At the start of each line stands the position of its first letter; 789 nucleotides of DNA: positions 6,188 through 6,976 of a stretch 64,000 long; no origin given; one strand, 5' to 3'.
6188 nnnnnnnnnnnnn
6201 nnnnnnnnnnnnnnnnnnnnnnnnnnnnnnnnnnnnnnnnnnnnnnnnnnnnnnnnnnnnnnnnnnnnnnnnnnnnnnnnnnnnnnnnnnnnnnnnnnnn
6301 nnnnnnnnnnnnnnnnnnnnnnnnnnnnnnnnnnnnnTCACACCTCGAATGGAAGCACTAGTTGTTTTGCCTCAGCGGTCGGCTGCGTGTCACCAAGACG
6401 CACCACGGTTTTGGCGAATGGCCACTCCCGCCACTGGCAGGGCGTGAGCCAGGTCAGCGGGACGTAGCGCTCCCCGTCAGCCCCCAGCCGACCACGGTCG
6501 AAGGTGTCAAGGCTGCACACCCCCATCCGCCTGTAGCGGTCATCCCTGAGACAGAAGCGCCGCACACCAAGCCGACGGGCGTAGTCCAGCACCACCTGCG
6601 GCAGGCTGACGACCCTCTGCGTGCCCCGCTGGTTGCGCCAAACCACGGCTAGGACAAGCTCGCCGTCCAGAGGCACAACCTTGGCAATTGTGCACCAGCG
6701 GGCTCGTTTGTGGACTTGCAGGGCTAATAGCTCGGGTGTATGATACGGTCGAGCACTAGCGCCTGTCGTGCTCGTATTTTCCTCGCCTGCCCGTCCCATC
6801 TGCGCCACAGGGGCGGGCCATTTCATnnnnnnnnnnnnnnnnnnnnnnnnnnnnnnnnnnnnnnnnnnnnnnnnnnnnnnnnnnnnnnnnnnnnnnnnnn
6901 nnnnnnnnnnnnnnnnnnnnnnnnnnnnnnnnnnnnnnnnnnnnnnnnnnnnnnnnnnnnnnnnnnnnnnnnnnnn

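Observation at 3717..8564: Minimal (~4.75 kb) integrative element in tRNA-Arg(TCT) with plasmid-like replication genes and no structural or transfer genes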

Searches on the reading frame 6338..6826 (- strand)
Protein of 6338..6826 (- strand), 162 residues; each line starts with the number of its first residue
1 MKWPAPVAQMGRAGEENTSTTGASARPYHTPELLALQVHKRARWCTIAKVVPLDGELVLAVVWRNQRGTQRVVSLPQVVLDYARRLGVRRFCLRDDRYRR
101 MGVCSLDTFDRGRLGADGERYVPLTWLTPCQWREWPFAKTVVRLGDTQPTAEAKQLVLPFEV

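Call 22: find_related_loci(query=window:6338-6826:-, collection=viral_contigs, flank=8000)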
Query window:6338-6826:- (162 aa) in viral_contigs; peptide patterns used: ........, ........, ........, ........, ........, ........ (x = any residue, [..] = any of these).
6 stretches matched a pattern, but none encodes a relative of the query by tblastn (E <= 1e-3).

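Call 25: find_homologous_proteins(query=window:6338-6826:-)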
Query window:6338-6826:- (162 aa): 5 proteins with E <= 0.001 among 252 candidates.
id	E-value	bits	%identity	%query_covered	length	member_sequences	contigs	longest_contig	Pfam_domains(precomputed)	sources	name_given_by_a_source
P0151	2.0e-106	371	100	100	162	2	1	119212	-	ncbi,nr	ncbi:MAG: hypothetical protein DDG58_11145 [Ardenticatenia bacterium]|nr:MAG: hypothetical protein D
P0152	1.1e-69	252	100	69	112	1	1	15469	-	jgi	jgi:hypothetical protein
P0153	2.0e-36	143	60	73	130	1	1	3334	-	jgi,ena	-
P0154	2.1e-36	143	46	94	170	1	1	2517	-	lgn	-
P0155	1.2e-32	131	51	86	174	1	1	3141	-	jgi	-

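Call 26: find_encoding_contigs(protein=P0152, flank=10000)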
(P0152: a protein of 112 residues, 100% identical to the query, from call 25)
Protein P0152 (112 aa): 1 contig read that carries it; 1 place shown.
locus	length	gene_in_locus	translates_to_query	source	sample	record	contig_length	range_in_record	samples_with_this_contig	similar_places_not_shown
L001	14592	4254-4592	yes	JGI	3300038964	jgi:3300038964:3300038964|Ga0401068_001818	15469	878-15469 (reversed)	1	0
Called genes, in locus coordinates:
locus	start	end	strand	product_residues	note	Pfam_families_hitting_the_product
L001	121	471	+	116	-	-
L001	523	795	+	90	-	-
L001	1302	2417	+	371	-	PF14659:Phage_int_SAM_3, PF22022:Phage_int_M, PF00589:Phage_integrase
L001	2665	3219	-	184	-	-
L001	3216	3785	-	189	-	PF13808:DDE_Tnp_1_assoc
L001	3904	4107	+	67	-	-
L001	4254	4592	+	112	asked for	-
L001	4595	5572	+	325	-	PF13545:HTH_Crp_2 (faint), PF13730:HTH_36, PF08279:HTH_11 (weak), PF13412:HTH_24 (weak)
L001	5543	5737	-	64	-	-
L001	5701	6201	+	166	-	-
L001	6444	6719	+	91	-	-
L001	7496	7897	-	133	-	PF12172:zf-ChsH2 (weak), PF01796:OB_ChsH2_C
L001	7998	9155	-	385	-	PF00108:Thiolase_N, PF00109:ketoacyl-synt (faint), PF22691:Thiolase_C_1, PF02803:Thiolase_C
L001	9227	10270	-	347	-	PF08541:ACP_syn_III_C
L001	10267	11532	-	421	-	PF00368:HMG-CoA_red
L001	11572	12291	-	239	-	PF00881:Nitroreductase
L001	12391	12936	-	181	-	PF00908:dTDP_sugar_isom, PF14667:Polysacc_synt_C (weak)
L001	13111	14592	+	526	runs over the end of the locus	PF13174:TPR_6 (faint), PF13176:TPR_7 (faint), PF13428:TPR_14 (faint), PF13432:TPR_16 (faint), PF00515:TPR_1 (weak), PF07719:TPR_2 (weak), PF00515:TPR_1 (weak), PF03734:YkuD, +6 more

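Call 27: find_encoding_contigs(protein=P0153, flank=10000)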
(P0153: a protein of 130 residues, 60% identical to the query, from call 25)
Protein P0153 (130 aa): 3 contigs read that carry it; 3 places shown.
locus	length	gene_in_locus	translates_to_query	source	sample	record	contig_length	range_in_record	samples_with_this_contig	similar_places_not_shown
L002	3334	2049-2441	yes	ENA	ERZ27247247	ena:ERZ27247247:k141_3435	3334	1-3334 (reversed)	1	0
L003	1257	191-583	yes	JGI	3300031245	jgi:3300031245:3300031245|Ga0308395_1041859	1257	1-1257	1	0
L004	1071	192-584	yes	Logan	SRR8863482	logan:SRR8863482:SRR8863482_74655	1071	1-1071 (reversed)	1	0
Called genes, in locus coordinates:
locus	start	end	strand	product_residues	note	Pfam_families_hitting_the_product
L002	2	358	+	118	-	?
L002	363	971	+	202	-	-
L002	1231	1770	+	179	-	PF13384:HTH_23 (weak)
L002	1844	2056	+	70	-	-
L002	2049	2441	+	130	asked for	-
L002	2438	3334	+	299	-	?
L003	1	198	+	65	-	?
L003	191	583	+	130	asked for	-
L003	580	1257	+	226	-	?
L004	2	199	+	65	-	?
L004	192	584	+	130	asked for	-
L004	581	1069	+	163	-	?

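Call 28: find_encoding_contigs(protein=P0154, flank=10000)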
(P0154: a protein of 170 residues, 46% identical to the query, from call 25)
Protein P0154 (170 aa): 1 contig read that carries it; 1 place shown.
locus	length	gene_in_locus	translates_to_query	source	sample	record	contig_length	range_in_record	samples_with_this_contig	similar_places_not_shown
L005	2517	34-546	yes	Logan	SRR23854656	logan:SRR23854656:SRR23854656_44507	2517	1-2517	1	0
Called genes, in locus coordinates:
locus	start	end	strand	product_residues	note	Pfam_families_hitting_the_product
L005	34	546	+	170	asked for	-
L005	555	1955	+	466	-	PF08706:D5_N, PF19263:DUF5906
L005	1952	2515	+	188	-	?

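Call 29: find_encoding_contigs(protein=P0155, flank=10000)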
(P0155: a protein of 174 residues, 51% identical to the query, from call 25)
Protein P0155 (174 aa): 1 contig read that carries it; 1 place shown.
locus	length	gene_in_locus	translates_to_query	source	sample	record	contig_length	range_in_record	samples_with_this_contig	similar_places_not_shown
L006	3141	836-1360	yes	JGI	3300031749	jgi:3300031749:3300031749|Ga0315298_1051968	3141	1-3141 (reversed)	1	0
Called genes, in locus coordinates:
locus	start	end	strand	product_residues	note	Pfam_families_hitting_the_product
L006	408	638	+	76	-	-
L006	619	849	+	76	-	-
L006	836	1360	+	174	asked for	-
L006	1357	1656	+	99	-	-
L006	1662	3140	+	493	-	?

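Call 34: search_protein_families(library=pfam, proteins=[L002:2438-3334:+, L002:363-971:+, L002:1231-1770:+, L002:1844-2056:+, L005:555-1955:+, L005:1952-2515:+, L006:1357-1656:+, L006:1662-3140:+, L006:408-638:+, L006:619-849:+], max_evalue=0.01)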
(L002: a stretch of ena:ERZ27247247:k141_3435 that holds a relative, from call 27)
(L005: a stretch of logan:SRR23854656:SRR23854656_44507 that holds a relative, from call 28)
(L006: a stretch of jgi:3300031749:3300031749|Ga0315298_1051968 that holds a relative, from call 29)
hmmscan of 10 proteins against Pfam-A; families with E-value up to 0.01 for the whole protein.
L002:2438-3334:+ (299 aa): 2 families
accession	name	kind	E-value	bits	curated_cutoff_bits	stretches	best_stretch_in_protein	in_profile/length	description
PF09250.16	Prim-Pol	-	1.4e-55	188.5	22.8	1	9-169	1-158/158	Bifunctional DNA primase/polymerase, N-terminal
PF08708.16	PriCT_1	-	1.9e-13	50.3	21.1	1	192-251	8-66/67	Primase C terminal 1 (PriCT-1)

L002:363-971:+ (202 aa): 0 families

L002:1231-1770:+ (179 aa): 4 families
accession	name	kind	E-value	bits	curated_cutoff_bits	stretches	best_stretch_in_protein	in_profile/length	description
PF13384.12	HTH_23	-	6.2e-07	29.5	24.6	1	132-174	6-45/50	Homeodomain-like domain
PF13551.12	HTH_29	-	2.1e-05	25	28.1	1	142-174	6-39/64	Winged helix-turn helix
PF13518.12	HTH_28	-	0.00011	22.6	25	1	142-172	7-37/52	Helix-turn-helix domain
PF01527.26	HTH_Tnp_1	-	0.004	17.8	24.1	1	133-174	12-50/75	Transposase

L002:1844-2056:+ (70 aa): 0 families

L005:555-1955:+ (466 aa): 4 families
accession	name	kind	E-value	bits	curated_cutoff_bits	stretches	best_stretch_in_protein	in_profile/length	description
PF08706.16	D5_N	-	5.2e-21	75.9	22.4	1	42-188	7-144/145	D5 N terminal like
PF19263.5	DUF5906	-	1.5e-11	45.3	27.6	1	218-332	1-112/114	Family of unknown function (DUF5906)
PF03288.22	Pox_D5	-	2.4e-05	25.1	21.4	1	396-442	2-50/86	Poxvirus D5 protein-like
PF02257.21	RFX_DNA_binding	-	0.0064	17.5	27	0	406-456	11-61/79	RFX DNA-binding domain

L005:1952-2515:+ (188 aa): 1 family
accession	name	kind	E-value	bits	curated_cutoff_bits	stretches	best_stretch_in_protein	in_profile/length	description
PF01807.25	Zn_ribbon_DnaG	-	2.6e-11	43.6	24.9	1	48-121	12-85/98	CHC2 zinc finger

L006:1357-1656:+ (99 aa): 0 families

L006:1662-3140:+ (493 aa): 3 families
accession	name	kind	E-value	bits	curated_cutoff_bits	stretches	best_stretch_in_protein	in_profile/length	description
PF08706.16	D5_N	-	7.6e-24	85.1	22.4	1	57-209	1-144/145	D5 N terminal like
PF19263.5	DUF5906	-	1.5e-06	29.2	27.6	1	239-353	2-114/114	Family of unknown function (DUF5906)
PF03288.22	Pox_D5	-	8.1e-06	26.6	21.4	1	417-468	2-54/86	Poxvirus D5 protein-like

L006:408-638:+ (76 aa): 3 families
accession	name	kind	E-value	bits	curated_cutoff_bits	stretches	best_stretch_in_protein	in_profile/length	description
PF07878.17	RHH_5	-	2.5e-05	24.3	26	1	21-55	4-38/43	CopG-like RHH_1 or ribbon-helix-helix domain, RHH_5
PF01402.27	RHH_1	-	0.0001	22.5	20.5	1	23-54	4-35/39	Ribbon-helix-helix protein, copG family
PF21983.2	NikA-like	-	0.0024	18.4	27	1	20-50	6-36/72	Mobilization protein NikA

L006:619-849:+ (76 aa): 0 families

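Call 35: search_protein_families(library=phrogs, proteins=[L002:2438-3334:+, L005:555-1955:+, L005:1952-2515:+, L006:1357-1656:+, L006:1662-3140:+, P0151, P0154, P0155], max_evalue=0.01)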
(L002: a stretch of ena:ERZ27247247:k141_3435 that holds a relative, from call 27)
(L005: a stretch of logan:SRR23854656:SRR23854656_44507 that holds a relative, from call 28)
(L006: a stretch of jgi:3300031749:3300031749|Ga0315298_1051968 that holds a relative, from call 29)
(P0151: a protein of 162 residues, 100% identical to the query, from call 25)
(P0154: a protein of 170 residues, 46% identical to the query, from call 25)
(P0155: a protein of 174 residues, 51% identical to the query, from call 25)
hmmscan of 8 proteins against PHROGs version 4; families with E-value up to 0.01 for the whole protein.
L002:2438-3334:+ (299 aa): 10 families
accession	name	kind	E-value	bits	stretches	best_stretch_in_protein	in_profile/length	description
phrog_1156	-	DNA, RNA and nucleotide metabolism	2.2e-48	166.5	2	1-180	9-197/855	DNA primase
phrog_5852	-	DNA, RNA and nucleotide metabolism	5.9e-30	105.3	1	6-159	67-234/242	DNA polymerase/primase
phrog_695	-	DNA, RNA and nucleotide metabolism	7.5e-27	95.4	1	2-248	5-266/704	DNA polymerase/primase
phrog_906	-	DNA, RNA and nucleotide metabolism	6.8e-22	79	1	37-178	87-247/872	DNA polymerase/primase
phrog_5177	-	DNA, RNA and nucleotide metabolism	1e-20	74.3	1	4-151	19-168/876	DNA polymerase/primase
phrog_3022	-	DNA, RNA and nucleotide metabolism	3.1e-17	63.3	1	20-176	36-182/788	DNA primase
phrog_10729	-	DNA, RNA and nucleotide metabolism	7.6e-12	45.3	1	5-156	14-164/722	DNA polymerase/primase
phrog_2478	-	DNA, RNA and nucleotide metabolism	1.7e-09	37.4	1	236-295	386-445/854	DNA polymerase/primase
phrog_1883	-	DNA, RNA and nucleotide metabolism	1.3e-07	31.4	1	189-250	189-249/756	DNA helicase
phrog_1829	-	DNA, RNA and nucleotide metabolism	0.0013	17.9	1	250-297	319-366/772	DNA primase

L005:555-1955:+ (466 aa): 10 families
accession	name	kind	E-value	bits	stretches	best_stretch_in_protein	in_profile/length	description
phrog_6088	-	DNA, RNA and nucleotide metabolism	3e-108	364.2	1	81-466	378-763/772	DNA primase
phrog_1829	-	DNA, RNA and nucleotide metabolism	9.7e-100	335.8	1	40-465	334-754/772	DNA primase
phrog_1156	-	DNA, RNA and nucleotide metabolism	1.4e-92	312.7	1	40-464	374-823/855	DNA primase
phrog_2478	-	DNA, RNA and nucleotide metabolism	3.4e-86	291.1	1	42-463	417-837/854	DNA polymerase/primase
phrog_864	-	DNA, RNA and nucleotide metabolism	6.9e-74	250.9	1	132-457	283-610/1064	DNA primase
phrog_1883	-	DNA, RNA and nucleotide metabolism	1.3e-59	203.3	1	121-464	398-745/756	DNA helicase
phrog_16950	-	DNA, RNA and nucleotide metabolism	5e-50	171.2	1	80-441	420-802/843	DNA primase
phrog_7601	-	unknown function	6.6e-34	118.6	1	196-462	3-267/289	-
phrog_16213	-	DNA, RNA and nucleotide metabolism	3.6e-23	82.7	1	137-367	313-544/732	DNA primase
phrog_4210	-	DNA, RNA and nucleotide metabolism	1.6e-06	27.2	1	176-370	140-330/1304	DNA polymerase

L005:1952-2515:+ (188 aa): 7 families
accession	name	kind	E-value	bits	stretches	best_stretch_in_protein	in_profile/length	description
phrog_6444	-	DNA, RNA and nucleotide metabolism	8.2e-16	58.9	1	64-184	31-151/577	DNA primase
phrog_47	-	DNA, RNA and nucleotide metabolism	2.4e-11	43.9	1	52-186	31-164/947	DNA primase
phrog_11992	-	unknown function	6.9e-11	43.7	1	72-129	31-87/177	-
phrog_360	-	DNA, RNA and nucleotide metabolism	4.9e-09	37.4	1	66-134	27-96/133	DNA primase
phrog_26824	-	unknown function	3.8e-08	32.9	1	50-117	9-79/868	-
phrog_18097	-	DNA, RNA and nucleotide metabolism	3e-07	31.2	1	66-122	30-87/199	DNA primase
phrog_510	-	DNA, RNA and nucleotide metabolism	1.8e-05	24.6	1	73-182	48-158/667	DNA primase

L006:1357-1656:+ (99 aa): 0 families

L006:1662-3140:+ (493 aa): 9 families
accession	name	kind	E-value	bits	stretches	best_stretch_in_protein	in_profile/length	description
phrog_1156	-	DNA, RNA and nucleotide metabolism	3.6e-106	357.6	1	42-492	355-827/855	DNA primase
phrog_2478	-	DNA, RNA and nucleotide metabolism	3.6e-95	320.8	1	47-492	401-842/854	DNA polymerase/primase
phrog_6088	-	DNA, RNA and nucleotide metabolism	4e-93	314.2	1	50-492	326-765/772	DNA primase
phrog_1829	-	DNA, RNA and nucleotide metabolism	9.7e-83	279.6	1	51-492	324-757/772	DNA primase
phrog_16950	-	DNA, RNA and nucleotide metabolism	1.4e-73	249.1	1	149-469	470-808/843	DNA primase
phrog_1883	-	DNA, RNA and nucleotide metabolism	9e-63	213.7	1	149-493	405-750/756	DNA helicase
phrog_864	-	DNA, RNA and nucleotide metabolism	7.7e-60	204.4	1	56-490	210-625/1064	DNA primase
phrog_7601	-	unknown function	3e-36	126.3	1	218-474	5-257/289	-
phrog_16213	-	DNA, RNA and nucleotide metabolism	7.9e-14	51.9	1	161-482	316-647/732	DNA primase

P0151 (162 aa): 0 families

P0154 (170 aa): 0 families

P0155 (174 aa): 0 families

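Call 36: find_related_loci(query=A1, collection=genome_contigs, flank=10000)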
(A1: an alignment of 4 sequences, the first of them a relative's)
Query A1 (162 aa) in genome_contigs; peptide patterns used: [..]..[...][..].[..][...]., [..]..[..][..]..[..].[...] (x = any residue, [..] = any of these).
56 stretches matched a pattern; 3 encode a relative of the query (tblastn E <= 1e-3); 3 distinct loci.
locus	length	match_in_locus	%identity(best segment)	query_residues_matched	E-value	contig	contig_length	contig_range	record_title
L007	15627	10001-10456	45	6-158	6e-37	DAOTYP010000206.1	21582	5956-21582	MAG TPA_asm: Anaerolineae bacterium isolate H27_366 k135_7183163, whole genome shotgun sequence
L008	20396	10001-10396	49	34-161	3e-33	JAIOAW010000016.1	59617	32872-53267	MAG: Chloroflexota bacterium isolate S1bins96 c_000000000016, whole genome shotgun sequence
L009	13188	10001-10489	45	14-160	1e-30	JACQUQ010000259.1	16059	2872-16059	MAG: Chloroflexi bacterium isolate NC_groundwater_1441_Ag_S-0.65um_68_29 S_p65_S5_coassembly_k141_5452921, whole genome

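Call 37: find_related_loci(query=A1, collection=viral_contigs, flank=10000)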
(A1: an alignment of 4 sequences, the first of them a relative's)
Query A1 (162 aa) in viral_contigs; peptide patterns used: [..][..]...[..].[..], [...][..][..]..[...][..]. (x = any residue, [..] = any of these).
109 stretches matched a pattern, but none encodes a relative of the query by tblastn (E <= 1e-3).

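Call 42: search_protein_families(library=phrogs, proteins=[L007:9155-9670:+, L007:9789-9983:+, L007:10462-12633:+, L007:12611-12937:+, L007:12934-13323:+, L007:13320-13580:+, L007:13567-14298:+, L008:10713-11840:+, L008:11947-12348:+, L008:12324-12725:+], max_evalue=0.05)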
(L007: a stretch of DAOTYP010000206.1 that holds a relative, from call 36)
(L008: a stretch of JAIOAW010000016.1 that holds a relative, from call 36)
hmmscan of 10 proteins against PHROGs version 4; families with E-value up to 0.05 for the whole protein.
L007:9155-9670:+ (171 aa): 0 families

L007:9789-9983:+ (64 aa): 0 families

L007:10462-12633:+ (723 aa): 5 families
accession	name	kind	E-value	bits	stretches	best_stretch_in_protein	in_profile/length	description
phrog_239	-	DNA, RNA and nucleotide metabolism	1.5e-20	74.7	1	15-288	39-323/801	DNA primase/helicase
phrog_849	-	DNA, RNA and nucleotide metabolism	1e-15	58.6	1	124-257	183-327/435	DNA primase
phrog_47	-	DNA, RNA and nucleotide metabolism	1.8e-09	37.7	1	91-259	145-323/947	DNA primase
phrog_6088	-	DNA, RNA and nucleotide metabolism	5.3e-09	36.1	1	121-256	122-278/772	DNA primase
phrog_31115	-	DNA, RNA and nucleotide metabolism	0.018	16.4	1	591-646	56-107/121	replication initiation protein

L007:12611-12937:+ (108 aa): 2 families
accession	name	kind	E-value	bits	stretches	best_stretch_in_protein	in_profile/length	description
phrog_2002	-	DNA, RNA and nucleotide metabolism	1.1e-05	26.3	1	7-97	15-111/130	Holliday junction resolvase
phrog_10636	-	unknown function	0.031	15.2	0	44-69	16-41/44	-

L007:12934-13323:+ (129 aa): 0 families

L007:13320-13580:+ (86 aa): 0 families

L007:13567-14298:+ (243 aa): 0 families

L008:10713-11840:+ (375 aa): 13 families
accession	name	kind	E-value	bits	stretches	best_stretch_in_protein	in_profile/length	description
phrog_239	-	DNA, RNA and nucleotide metabolism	1.9e-18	67.8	2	173-276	461-573/801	DNA primase/helicase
phrog_19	-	DNA, RNA and nucleotide metabolism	6.6e-16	59.3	1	80-266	353-546/621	DnaB-like replicative helicase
phrog_906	-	DNA, RNA and nucleotide metabolism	6.5e-08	32.8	1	74-265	521-703/872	DNA polymerase/primase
phrog_30286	-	unknown function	1.5e-07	31.1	1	68-262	102-299/590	-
phrog_2597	-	DNA, RNA and nucleotide metabolism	1.5e-06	28.1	1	80-268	367-554/747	DNA primase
phrog_243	-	DNA, RNA and nucleotide metabolism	2e-06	28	1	183-276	145-240/273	DnaB-like replicative helicase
phrog_97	-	other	1.1e-05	25.8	1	78-197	71-181/506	UvsX-like recombinase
phrog_5482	-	unknown function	0.00032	20.5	1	178-266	161-254/341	-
phrog_3123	-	unknown function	0.00062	19.5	1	180-267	457-545/583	-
phrog_25488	-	unknown function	0.0011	19.7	1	309-359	133-183/197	-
phrog_6012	-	DNA, RNA and nucleotide metabolism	0.0015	18.8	1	80-258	148-326/447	DNA helicase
phrog_25693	-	unknown function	0.0042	16.8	0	180-258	162-238/405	-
phrog_1284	-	unknown function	0.015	15.7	0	59-140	14-92/306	-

L008:11947-12348:+ (133 aa): 0 families

L008:12324-12725:+ (133 aa): 2 families
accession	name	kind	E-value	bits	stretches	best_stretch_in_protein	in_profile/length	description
phrog_244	-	DNA, RNA and nucleotide metabolism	1.1e-08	36.6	1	30-128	31-119/186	RusA-like Holliday junction resolvase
phrog_2002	-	DNA, RNA and nucleotide metabolism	9e-06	26.6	1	24-130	16-125/130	Holliday junction resolvase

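Call 43: search_protein_families(library=pfam, proteins=[L007:9155-9670:+, L007:9789-9983:+, L007:10462-12633:+, L007:12611-12937:+, L007:12934-13323:+, L007:13320-13580:+, L007:13567-14298:+, L008:10713-11840:+, L008:11947-12348:+, L008:12324-12725:+], max_evalue=0.05)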
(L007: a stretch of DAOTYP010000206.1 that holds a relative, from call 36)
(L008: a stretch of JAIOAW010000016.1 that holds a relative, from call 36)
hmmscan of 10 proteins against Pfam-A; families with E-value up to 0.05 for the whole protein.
L007:9155-9670:+ (171 aa): 2 families
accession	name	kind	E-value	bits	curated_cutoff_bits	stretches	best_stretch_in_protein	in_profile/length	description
PF13384.12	HTH_23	-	0.012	15.9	24.6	1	131-158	9-36/50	Homeodomain-like domain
PF13551.12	HTH_29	-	0.013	16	28.1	0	130-159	2-32/64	Winged helix-turn helix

L007:9789-9983:+ (64 aa): 0 families

L007:10462-12633:+ (723 aa): 4 families
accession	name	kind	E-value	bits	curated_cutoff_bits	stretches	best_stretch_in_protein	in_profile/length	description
PF12802.13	MarR_2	-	2.7e-06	27.9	27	1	605-651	12-60/61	MarR family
PF09339.16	HTH_IclR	-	3.6e-05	23.9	22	1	610-645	14-49/52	IclR helix-turn-helix domain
PF13412.12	HTH_24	-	0.0022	18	21.9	1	612-644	15-47/48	Winged helix-turn-helix DNA-binding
PF12840.13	HTH_20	-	0.014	15.8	27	0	607-637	13-41/51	Helix-turn-helix domain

L007:12611-12937:+ (108 aa): 0 families

L007:12934-13323:+ (129 aa): 0 families

L007:13320-13580:+ (86 aa): 1 family
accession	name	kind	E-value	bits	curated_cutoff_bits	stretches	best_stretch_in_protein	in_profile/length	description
PF07825.17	Exc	-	0.015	15.7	23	1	41-58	14-31/77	Excisionase-like protein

L007:13567-14298:+ (243 aa): 1 family
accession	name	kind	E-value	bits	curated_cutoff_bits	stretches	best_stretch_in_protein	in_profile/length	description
PF11432.13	DUF3197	-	0.019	15.3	27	1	110-195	19-97/113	Protein of unknown function (DUF3197)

L008:10713-11840:+ (375 aa): 2 families
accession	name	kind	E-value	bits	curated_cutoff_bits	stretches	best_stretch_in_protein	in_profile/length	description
PF13481.12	AAA_25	-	1.5e-27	97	27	1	68-230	21-194/195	AAA domain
PF03796.21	DnaB_C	-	0.0013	18.6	27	1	176-266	125-219/255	DnaB-like helicase C terminal domain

L008:11947-12348:+ (133 aa): 0 families

L008:12324-12725:+ (133 aa): 0 families

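Call 58: predict_structure(alignment_id=A1)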
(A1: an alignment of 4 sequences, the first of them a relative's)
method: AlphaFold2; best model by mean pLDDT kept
length: 162 residues; sequences in the alignment: 4
mean_pLDDT: 72.2   pTM: 0.64
mean pLDDT of the five models: 72.2, 67.7, 66.2, 64.0, 63.6
residues with pLDDT >= 90: 30; 70-90: 75; 50-70: 19; < 50: 38
segments of 3 or more residues with pLDDT < 50: 7-30, 147-152, 159-162
pLDDT, mean of each block of 10 residues (from residue 1): 43 37 38 77 82 85 66 88 88 89 93 89 92 81 62 53 38
secondary structure, 60 per line:
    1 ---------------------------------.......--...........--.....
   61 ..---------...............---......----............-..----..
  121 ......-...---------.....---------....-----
elements in order: E34-40 E43-53 E56-62 E72-76 H77-86 E90-95 E100-105 H106-111 E119-123 E128-130 E140-144 E154-157
